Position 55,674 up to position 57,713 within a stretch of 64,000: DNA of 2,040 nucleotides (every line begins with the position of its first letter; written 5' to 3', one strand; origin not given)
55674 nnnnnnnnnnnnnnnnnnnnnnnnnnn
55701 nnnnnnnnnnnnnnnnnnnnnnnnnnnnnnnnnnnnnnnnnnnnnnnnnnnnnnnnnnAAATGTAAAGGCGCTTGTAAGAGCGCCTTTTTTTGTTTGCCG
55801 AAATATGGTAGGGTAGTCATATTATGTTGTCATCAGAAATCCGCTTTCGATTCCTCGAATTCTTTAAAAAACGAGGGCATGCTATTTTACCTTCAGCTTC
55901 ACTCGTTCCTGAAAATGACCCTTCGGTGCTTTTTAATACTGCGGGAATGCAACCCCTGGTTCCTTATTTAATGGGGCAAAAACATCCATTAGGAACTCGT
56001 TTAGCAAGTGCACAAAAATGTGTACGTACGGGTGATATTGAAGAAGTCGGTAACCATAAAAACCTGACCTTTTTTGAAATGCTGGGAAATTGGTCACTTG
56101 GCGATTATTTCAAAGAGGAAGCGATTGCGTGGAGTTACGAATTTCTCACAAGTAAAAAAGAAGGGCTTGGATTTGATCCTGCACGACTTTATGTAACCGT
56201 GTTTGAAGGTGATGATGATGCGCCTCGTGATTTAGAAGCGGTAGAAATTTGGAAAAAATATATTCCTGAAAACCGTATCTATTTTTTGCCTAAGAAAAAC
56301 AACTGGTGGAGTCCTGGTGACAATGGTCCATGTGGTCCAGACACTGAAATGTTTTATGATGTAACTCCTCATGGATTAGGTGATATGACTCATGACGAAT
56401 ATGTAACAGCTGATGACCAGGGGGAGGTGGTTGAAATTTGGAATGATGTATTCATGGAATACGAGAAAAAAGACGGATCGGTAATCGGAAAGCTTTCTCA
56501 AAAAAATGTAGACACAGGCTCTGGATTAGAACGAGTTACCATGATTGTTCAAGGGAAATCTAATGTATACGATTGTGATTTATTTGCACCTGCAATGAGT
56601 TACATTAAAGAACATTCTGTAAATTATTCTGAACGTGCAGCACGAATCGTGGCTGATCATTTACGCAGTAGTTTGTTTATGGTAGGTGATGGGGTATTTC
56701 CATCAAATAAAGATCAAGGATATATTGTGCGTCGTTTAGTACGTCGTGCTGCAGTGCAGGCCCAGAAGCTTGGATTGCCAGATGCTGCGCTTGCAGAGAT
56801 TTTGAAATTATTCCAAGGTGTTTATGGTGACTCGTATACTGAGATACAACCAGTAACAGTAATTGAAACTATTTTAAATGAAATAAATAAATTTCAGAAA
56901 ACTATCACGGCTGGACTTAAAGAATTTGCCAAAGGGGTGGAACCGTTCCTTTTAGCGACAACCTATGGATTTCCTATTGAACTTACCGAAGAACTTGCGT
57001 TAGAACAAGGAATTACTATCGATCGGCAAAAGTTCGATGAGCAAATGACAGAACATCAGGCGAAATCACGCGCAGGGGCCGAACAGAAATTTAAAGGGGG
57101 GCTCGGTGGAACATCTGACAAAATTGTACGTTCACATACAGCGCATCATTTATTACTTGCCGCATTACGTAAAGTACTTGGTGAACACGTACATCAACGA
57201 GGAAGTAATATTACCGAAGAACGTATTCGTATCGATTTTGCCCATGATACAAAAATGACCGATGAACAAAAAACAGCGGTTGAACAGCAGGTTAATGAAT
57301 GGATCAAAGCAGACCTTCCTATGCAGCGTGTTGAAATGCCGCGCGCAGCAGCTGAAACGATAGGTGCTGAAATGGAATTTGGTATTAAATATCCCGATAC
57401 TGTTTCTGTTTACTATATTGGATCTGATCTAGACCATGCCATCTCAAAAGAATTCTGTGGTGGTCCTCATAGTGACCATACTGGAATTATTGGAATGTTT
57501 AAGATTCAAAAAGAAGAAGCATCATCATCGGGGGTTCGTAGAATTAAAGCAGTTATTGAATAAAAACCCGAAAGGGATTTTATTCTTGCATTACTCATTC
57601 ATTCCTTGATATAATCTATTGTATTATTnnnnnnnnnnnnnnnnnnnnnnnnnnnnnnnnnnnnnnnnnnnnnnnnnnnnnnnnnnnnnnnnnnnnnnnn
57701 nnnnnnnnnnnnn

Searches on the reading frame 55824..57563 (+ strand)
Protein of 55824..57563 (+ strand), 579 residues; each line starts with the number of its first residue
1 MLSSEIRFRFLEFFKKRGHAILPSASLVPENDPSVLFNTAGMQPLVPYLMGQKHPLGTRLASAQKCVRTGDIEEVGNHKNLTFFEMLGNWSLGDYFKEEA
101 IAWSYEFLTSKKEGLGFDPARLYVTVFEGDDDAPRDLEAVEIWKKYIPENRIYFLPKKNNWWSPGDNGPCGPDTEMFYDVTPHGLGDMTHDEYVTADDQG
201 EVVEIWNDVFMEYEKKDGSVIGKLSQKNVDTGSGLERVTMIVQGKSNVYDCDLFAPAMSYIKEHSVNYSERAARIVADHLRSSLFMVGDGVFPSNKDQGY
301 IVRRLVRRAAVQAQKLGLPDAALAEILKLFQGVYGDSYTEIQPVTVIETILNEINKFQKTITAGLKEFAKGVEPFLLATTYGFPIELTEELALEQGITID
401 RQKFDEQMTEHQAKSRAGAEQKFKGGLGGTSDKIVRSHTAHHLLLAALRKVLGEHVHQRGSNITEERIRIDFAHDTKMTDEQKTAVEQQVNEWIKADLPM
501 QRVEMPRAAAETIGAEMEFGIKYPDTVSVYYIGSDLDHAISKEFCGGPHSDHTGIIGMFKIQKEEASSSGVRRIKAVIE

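Call 50: search_protein_families(library=pfam, proteins=[window:55824-57563:+], max_evalue=0.0001)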
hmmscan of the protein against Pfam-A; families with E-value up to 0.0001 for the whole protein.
window:55824-57563:+ (579 aa): 2 families
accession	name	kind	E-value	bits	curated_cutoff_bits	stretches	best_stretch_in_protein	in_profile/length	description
PF01411.24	tRNA-synt_2c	-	3.4e-121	405.9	30.3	1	5-423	1-436/552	tRNA synthetases class II (A)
PF07973.19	tRNA_SAD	-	7.1e-14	52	24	1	527-574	1-43/44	Threonyl and Alanyl tRNA synthetase second additional domain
